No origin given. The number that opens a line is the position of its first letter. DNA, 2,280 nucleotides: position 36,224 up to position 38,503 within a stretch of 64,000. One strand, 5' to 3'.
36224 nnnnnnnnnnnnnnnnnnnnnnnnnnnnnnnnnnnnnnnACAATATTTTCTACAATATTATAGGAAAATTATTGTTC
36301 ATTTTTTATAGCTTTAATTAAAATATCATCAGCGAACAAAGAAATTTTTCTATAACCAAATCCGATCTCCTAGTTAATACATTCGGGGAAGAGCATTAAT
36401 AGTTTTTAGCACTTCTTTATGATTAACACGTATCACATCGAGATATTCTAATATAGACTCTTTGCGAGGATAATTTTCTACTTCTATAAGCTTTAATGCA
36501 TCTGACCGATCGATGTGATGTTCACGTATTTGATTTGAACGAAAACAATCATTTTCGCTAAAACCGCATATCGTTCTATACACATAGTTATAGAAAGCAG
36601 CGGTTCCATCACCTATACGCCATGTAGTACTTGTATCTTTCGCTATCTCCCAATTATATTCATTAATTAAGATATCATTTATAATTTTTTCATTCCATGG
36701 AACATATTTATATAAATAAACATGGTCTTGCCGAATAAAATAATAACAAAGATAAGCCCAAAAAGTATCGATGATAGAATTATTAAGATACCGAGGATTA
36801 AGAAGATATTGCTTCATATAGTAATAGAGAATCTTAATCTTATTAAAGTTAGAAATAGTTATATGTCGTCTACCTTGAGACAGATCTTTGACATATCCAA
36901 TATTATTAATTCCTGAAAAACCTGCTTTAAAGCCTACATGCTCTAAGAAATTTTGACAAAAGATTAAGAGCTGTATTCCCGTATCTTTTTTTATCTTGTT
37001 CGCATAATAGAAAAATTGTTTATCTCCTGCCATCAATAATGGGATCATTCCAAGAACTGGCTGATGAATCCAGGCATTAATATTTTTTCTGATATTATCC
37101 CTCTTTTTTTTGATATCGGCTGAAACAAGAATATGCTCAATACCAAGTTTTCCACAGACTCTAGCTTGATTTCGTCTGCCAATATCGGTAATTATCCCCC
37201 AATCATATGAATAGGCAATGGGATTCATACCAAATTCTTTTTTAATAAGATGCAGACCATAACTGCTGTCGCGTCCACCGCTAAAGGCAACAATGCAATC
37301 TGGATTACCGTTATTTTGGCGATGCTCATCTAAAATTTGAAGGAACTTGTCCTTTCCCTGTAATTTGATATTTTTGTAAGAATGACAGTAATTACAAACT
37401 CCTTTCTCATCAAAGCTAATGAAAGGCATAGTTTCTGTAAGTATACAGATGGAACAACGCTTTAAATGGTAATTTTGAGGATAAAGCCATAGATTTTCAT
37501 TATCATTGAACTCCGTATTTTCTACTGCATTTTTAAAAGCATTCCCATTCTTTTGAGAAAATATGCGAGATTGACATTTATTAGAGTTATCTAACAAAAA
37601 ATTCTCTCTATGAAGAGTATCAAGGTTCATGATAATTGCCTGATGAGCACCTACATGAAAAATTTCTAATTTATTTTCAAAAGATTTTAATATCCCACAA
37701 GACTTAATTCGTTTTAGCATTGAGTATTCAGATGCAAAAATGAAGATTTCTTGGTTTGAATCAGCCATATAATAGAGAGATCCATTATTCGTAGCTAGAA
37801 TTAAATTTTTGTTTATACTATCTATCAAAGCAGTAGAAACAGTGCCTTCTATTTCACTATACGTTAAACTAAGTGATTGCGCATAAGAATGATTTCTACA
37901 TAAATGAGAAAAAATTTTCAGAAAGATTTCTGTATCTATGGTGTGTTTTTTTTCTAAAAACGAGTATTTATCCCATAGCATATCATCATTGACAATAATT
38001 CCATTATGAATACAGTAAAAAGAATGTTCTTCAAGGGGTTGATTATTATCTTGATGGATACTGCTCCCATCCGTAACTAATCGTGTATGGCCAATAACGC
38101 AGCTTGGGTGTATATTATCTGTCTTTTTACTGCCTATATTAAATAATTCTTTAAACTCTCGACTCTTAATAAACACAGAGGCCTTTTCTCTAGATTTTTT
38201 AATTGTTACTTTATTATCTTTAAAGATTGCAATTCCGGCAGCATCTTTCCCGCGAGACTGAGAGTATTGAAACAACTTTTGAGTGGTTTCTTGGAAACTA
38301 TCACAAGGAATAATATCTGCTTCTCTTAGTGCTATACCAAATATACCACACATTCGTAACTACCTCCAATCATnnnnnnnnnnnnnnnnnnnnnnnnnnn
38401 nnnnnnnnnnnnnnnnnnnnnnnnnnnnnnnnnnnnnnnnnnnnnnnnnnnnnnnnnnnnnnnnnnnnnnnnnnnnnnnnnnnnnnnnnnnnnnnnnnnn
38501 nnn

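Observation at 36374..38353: Class-II glutamine amidotransferase fused to a WbuX/PseA-type PP-loop sugar amidotransferase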

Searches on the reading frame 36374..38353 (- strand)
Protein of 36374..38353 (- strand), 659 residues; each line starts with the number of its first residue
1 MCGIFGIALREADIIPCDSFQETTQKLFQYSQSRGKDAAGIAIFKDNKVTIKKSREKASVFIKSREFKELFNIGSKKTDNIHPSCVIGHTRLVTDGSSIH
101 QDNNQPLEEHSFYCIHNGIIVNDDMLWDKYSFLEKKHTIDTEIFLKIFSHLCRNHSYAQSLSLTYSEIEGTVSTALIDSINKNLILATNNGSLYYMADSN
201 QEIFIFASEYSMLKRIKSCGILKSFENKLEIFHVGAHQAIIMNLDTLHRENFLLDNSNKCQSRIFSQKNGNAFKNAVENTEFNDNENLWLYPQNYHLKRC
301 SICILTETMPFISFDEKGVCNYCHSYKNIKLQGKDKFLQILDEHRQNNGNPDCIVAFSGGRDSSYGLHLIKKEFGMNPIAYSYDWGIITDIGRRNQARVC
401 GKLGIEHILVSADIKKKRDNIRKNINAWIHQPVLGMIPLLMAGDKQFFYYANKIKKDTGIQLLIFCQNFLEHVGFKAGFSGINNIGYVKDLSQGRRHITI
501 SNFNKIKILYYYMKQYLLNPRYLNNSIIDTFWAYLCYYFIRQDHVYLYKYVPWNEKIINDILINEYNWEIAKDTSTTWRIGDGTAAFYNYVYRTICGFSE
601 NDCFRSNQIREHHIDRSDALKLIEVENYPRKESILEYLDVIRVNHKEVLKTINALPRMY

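Call 3: search_protein_families(library=pfam, proteins=[window:36374-38353:-], max_evalue=1)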
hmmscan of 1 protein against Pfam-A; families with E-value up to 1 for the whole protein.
window:36374-38353:- (659 aa): 6 families
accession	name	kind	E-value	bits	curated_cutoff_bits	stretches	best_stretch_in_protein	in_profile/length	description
PF13537.11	GATase_7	-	4.5e-12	46.5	25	1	90-214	2-122/123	Glutamine amidotransferase domain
PF13522.11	GATase_6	-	1.2e-11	45.1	27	1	83-209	10-130/130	Glutamine amidotransferase domain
PF00764.25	Arginosuc_synth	-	0.014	15.8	27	1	354-402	3-53/162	Arginosuccinate synthase N-terminal HUP domain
PF06508.19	QueC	-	0.045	13.7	22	1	353-414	2-62/210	Queuosine biosynthesis protein QueC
PF01171.26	ATP_bind_3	-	0.078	13.1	27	1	353-422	2-77/182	PP-loop family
PF24165.1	TMP_C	-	0.49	10.9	27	0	265-280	9-24/36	Tape measure protein C-terminal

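Call 4: search_protein_families(library=ncbifam, proteins=[window:36374-38353:-], max_evalue=1)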
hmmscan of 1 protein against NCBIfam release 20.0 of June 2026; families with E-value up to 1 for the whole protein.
window:36374-38353:- (659 aa): 12 families
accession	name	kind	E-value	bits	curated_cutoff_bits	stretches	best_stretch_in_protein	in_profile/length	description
TIGR03573.1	WbuX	subfamily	6.6e-38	131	203.2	1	298-652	2-343/344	N-acetyl sugar amidotransferase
NF001484.0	PRK00331.1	subfamily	1.1e-17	63.7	381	1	1-223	1-209/601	isomerizing glutamine--fructose-6-phosphate transaminase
TIGR01135.1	glmS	equivalog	4.9e-15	55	418.05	1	2-225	1-210/607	glutamine--fructose-6-phosphate transaminase (isomerizing)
TIGR01134.1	purF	equivalog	1.2e-10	41.4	350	1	2-178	1-165/432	amidophosphoribosyltransferase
TIGR01536.1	asn_synth_AEB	equivalog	7.9e-10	38.3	267.1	1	2-221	1-172/517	asparagine synthase (glutamine-hydrolyzing)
TIGR03442.1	TIGR03442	equivalog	0.00016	21.1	218.65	1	78-198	77-213/251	ergothioneine biosynthesis protein EgtC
TIGR02432.1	lysidine_TilS_N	equivalog_domain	0.0027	17.7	93.6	1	353-427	2-81/189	tRNA lysidine(34) synthetase TilS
TIGR00268.2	TIGR00268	equivalog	0.0049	16.2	150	1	352-424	15-87/259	ATP-dependent sacrificial sulfur transferase LarE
TIGR00364.1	TIGR00364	equivalog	0.0091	15.6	150.3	1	353-414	1-61/201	7-cyano-7-deazaguanine synthase QueC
NF038212.1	argG_rel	exception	0.011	14.5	425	1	352-427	16-89/381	argininosuccinate synthase-related protein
NF006351.0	PRK08576.1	equivalog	0.013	14.1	290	1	346-417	234-298/436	hypothetical protein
TIGR00032.1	argG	equivalog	0.046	13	268.2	1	354-393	3-42/394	argininosuccinate synthase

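Call 6: find_homologous_proteins(query=window:36374-38353:-)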
Query window:36374-38353:- (659 aa): 6606 proteins with E <= 0.001 among 8000 candidates; the best 120 are listed.
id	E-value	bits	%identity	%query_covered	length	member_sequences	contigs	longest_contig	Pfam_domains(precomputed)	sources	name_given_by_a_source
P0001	0.0e+0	1532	100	100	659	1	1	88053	PF13522.12,PF13537.12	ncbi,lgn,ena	-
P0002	1.3e-251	855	57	99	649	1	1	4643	PF13522.12,PF13537.12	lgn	-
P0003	1.8e-229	782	52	100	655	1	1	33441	PF13522.12,PF13537.12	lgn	-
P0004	6.8e-208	710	48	100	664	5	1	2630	PF13522.12,PF13537.12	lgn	-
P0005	8.9e-193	660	47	100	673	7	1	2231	PF13522.12,PF13537.12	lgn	-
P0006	1.1e-192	660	47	100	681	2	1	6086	PF13522.12,PF13537.12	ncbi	-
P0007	2.4e-192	659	47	100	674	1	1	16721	PF13522.12,PF13537.12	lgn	-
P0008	5.9e-192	658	47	100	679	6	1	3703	PF13522.12,PF13537.12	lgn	-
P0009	1.1e-189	650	48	100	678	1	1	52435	PF13522.12,PF13537.12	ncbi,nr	ncbi:MAG: hypothetical protein FIB07_13575 [Candidatus Methanoperedens sp.]|nr:hypothetical protein 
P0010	4.8e-189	648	47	100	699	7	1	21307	PF13522.12,PF13537.12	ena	-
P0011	2.1e-188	646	45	100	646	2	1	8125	PF13522.12,PF13537.12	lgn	-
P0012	9.2e-187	641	45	100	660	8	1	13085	PF13522.12,PF13537.12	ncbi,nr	ncbi:MAG: hypothetical protein HOJ67_04645 [Rhodospirillaceae bacterium]|nr:hypothetical protein [Rh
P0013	3.1e-186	639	47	100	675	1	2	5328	PF13522.12,PF13537.12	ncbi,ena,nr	ncbi:MAG TPA: hypothetical protein VMZ91_12860 [Candidatus Paceibacterota bacterium]|nr:hypothetical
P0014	1.4e-185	637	46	100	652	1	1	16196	PF13522.12,PF13537.12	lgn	-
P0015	5.2e-185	635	45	100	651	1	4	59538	PF13522.12,PF13537.12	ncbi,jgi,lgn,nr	ncbi:MAG: hypothetical protein HQ539_03160 [Parcubacteria group bacterium]|nr:hypothetical protein [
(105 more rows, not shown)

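Call 7: find_encoding_contigs(protein=window:36374-38353:-, flank=10000, max_places=3)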
Protein window:36374-38353:- (659 aa): 2 contigs read that carry it; 2 places shown.
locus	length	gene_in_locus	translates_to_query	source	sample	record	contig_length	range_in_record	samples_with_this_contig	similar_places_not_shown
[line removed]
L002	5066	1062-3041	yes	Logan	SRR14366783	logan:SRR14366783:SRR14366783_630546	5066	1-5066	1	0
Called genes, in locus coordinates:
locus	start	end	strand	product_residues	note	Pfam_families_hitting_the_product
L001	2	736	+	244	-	?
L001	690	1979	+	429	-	PF02366:PMT (faint), PF13231:PMT_2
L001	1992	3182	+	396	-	PF01370:Epimerase, PF16363:GDP_Man_Dehyd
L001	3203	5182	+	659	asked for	PF13522:GATase_6, PF13537:GATase_7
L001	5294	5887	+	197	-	PF05995:CDO_I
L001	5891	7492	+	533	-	PF13948:DUF4215 (faint)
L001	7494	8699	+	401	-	PF13439:Glyco_transf_4, PF13579:Glyco_trans_4_4, PF00534:Glycos_transf_1, PF13692:Glyco_trans_1_4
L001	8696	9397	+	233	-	-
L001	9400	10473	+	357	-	PF00044:Gp_dh_N, PF02800:Gp_dh_C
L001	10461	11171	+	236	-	-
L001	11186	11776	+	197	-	?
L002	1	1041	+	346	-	?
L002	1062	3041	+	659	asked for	PF13522:GATase_6, PF13537:GATase_7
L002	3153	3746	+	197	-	PF05995:CDO_I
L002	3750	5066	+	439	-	?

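Call 8: search_solved_structures(query=window:36374-38353:-, max_evalue=0.01)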
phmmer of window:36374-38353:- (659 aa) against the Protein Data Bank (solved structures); distinct sequences matched with E-value up to 0.01: 6.
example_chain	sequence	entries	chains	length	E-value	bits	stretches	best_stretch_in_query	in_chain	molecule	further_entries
8wex_A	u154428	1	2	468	4.4e-11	45.1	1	312-397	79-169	N-acetyl sugar amidotransferase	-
1xff_A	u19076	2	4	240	4.1e-05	25.4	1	78-213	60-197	Glucosamine--fructose-6-phosphate aminotransferase [isomerizing]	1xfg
4amv_A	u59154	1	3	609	0.00016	23.4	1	78-214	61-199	GLUCOSAMINE--FRUCTOSE-6-PHOSPHATE AMINOTRANSFERASE [ISOMER IZING]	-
1jxa_A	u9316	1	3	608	0.00023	22.9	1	79-214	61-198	glucosamine 6-phosphate synthase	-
2j6h_A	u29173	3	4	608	0.00023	22.9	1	79-214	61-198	GLUCOSAMINE-FRUCTOSE-6-PHOSPHATE AMINOTRANSFERASE | GLUCOSAMINE--FRUCTOSE-6-PHOSPHATE AMINOTRANSFERASE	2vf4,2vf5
3ooj_A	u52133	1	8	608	0.00025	22.8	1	79-214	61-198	Glucosamine/fructose-6-phosphate aminotransferase, isomerizing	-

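Call 18: find_related_loci(query=A1, collection=genome_contigs, flank=10000)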
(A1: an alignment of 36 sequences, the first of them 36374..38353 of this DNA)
Query A1 (659 aa) in genome_contigs; peptide patterns used: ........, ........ (x = any residue, [..] = any of these).
600 stretches matched a pattern (row limit reached: there are more); 586 encode a relative of the query (tblastn E <= 1e-3); the best 80 are kept; 80 distinct loci.
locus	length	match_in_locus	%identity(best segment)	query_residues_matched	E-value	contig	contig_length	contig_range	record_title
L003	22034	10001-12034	45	1-659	0e+0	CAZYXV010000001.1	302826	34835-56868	MAG TPA_asm: uncultured Anaerolineae bacterium isolate binchicken_co26_194 genome assembly, contig: NODE_15_length_30282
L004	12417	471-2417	46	1-659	0e+0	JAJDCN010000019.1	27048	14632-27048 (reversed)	MAG: Planctomycetota bacterium isolate OFTM94 OFTM94_18, whole genome shotgun sequence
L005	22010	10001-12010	43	1-659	0e+0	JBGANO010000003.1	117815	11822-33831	MAG: Anaerolineales bacterium isolate MAG_MBR_AS.75 MBRAS-75_NODE_3_length_117815_cov_29.176392, whole genome shotgun se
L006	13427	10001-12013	44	1-659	0e+0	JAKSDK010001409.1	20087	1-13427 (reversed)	MAG: Phycisphaerales bacterium isolate MAG.67 k141_5902454, whole genome shotgun sequence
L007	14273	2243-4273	41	1-658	0e+0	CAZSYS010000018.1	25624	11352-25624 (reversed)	MAG TPA_asm: uncultured Planctomycetales bacterium isolate binchicken_co58_26 genome assembly, contig: NODE_1527_length_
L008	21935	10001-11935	45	1-659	0e+0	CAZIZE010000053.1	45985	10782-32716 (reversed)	MAG TPA_asm: uncultured bacterium isolate binchicken_co219_16 genome assembly, contig: k141_1543712, whole genome shotgu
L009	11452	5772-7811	43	1-659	0e+0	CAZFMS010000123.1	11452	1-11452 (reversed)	MAG TPA_asm: uncultured Planctomycetaceae bacterium isolate SRP128015_co2_35 genome assembly, contig: NODE_4033_length_1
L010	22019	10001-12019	45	1-659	0e+0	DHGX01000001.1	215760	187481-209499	MAG TPA_asm: Patescibacteria group bacterium UBA4787 UBA4787_contig_5119, whole genome shotgun sequence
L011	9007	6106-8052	42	1-659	0e+0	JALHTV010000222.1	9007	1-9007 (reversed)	MAG: Phycisphaerae bacterium isolate PFL33 seq_2999814, whole genome shotgun sequence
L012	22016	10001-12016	44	1-659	0e+0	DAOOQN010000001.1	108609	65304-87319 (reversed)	MAG TPA_asm: bacterium isolate AMR_MDS_2570 NODE_153_length_108609_cov_13.259300, whole genome shotgun sequence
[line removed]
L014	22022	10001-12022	42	1-659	0e+0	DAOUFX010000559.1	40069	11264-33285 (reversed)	MAG TPA_asm: Anaerolineae bacterium isolate R24_80 k131_1387223, whole genome shotgun sequence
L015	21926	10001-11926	43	1-659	0e+0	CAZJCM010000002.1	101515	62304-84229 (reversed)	MAG TPA_asm: uncultured Sedimenticola sp. isolate binchicken_co64_81 genome assembly, contig: NODE_68_length_101515_cov_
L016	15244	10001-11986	41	1-659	0e+0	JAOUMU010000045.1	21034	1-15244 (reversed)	MAG: Nitrospinota bacterium isolate 8_1_July_SF_Bin48 8_1_July_SF_Bin48_scaffold_806_c1, whole genome shotgun sequence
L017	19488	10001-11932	44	1-659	0e+0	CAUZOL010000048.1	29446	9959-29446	MAG: Planctomycetota bacterium isolate CB9_331.83 genome assembly, contig: Ga0302133_10000332, whole genome shotgun sequ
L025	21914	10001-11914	44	1-659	5e-180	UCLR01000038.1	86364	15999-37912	Rhizobiales bacterium isolate AFS094729 genome assembly, contig: contig_38, whole genome shotgun sequence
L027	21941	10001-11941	45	1-659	2e-179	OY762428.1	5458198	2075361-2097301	MAG: Candidatus Kapabacteria bacterium isolate a44c304e-2480-4604-92e3-6035b9b042d9 genome assembly, chromosome: 1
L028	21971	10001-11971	43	1-659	6e-179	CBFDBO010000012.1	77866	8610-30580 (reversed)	MAG TPA_asm: uncultured Rhodospirillales bacterium isolate SRR26215676_binner12_Refined_78 genome assembly, contig: ERZ2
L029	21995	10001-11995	42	1-659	9e-179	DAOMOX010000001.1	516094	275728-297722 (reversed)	MAG TPA_asm: Candidatus Dojkabacteria bacterium isolate AMR_MDS_5875 NODE_5_length_516094_cov_26.501193, whole genome sh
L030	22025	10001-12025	43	1-658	8e-180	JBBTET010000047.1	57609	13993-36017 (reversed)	MAG: Planctomycetota bacterium isolate H51-bin164_1 H51_bin164_1_000000000047, whole genome shotgun sequence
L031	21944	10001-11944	45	1-659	3e-178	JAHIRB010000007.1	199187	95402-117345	MAG: Patescibacteria group bacterium isolate MM_PC_MetaG.mb.11 MM_PC_MetaG.mb.11_k141_375717, whole genome shotgun seque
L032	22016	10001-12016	43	1-659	8e-178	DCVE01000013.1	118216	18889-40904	MAG TPA_asm: Patescibacteria group bacterium UBA2196 UBA2196_contig_12435, whole genome shotgun sequence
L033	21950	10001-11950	42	1-659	2e-177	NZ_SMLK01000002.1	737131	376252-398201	Ramlibacter humi strain 18x22-1 contig2, whole genome shotgun sequence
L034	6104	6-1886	43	20-659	1e-179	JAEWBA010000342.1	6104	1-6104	MAG: Proteobacteria bacterium isolate OH_PBB_234 k127_747111, whole genome shotgun sequence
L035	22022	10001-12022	40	1-659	2e-177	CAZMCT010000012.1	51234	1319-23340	MAG TPA_asm: uncultured Planctomycetales bacterium isolate binchicken_co274_500 genome assembly, contig: NODE_1723_lengt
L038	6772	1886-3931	42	1-659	1e-177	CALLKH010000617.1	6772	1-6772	MAG TPA_asm: uncultured Planctomycetaceae bacterium isolate SRR6227243_bin.100_CONCOCT_v1.1_MAG genome assembly, contig:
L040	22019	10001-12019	42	1-659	8e-176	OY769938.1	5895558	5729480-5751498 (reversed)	MAG: Flavobacteriales bacterium isolate 8533b3cd-f90e-4a47-8fbb-482e72fcba36 genome assembly, chromosome: 1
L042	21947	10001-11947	44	1-658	8e-176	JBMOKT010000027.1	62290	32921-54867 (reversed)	MAG: Bacillota bacterium isolate Betzabe_MAG005 MAG005_27, whole genome shotgun sequence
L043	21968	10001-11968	40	1-659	2e-175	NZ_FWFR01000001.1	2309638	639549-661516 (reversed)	Oceanibacterium hippocampi strain CECT 7691, whole genome shotgun sequence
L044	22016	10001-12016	41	1-658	2e-175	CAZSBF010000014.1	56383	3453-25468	MAG TPA_asm: uncultured Planctomycetaceae bacterium isolate binchicken_co199_145 genome assembly, contig: NODE_640_lengt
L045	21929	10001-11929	41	1-659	2e-175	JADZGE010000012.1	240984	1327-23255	MAG: Burkholderiales bacterium isolate SJ92 c_000000166165, whole genome shotgun sequence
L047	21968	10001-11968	41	1-659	2e-174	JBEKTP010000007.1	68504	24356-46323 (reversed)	MAG: Patescibacteria group bacterium isolate SPRUCE 560 SPRUCE_560_7, whole genome shotgun sequence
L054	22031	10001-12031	44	1-659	2e-173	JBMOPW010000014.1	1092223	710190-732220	MAG: Candidatus Zhuqueibacterota bacterium isolate Betzabe_MAG138 MAG138_14, whole genome shotgun sequence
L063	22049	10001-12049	42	1-659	2e-171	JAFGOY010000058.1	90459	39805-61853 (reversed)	MAG: Anaerolineae bacterium isolate Zod_Metabat.663 k87_11246739, whole genome shotgun sequence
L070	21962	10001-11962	41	1-659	6e-170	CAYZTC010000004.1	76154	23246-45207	MAG TPA_asm: uncultured Candidatus Saccharibacteria bacterium isolate SRP068000_co1_121 genome assembly, contig: NODE_22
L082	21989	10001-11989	41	1-659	4e-168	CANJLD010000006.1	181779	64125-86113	MAG: Bacteroidetes bacterium isolate RH-23may17-677 genome assembly, contig: RH-23may17-C406, whole genome shotgun seque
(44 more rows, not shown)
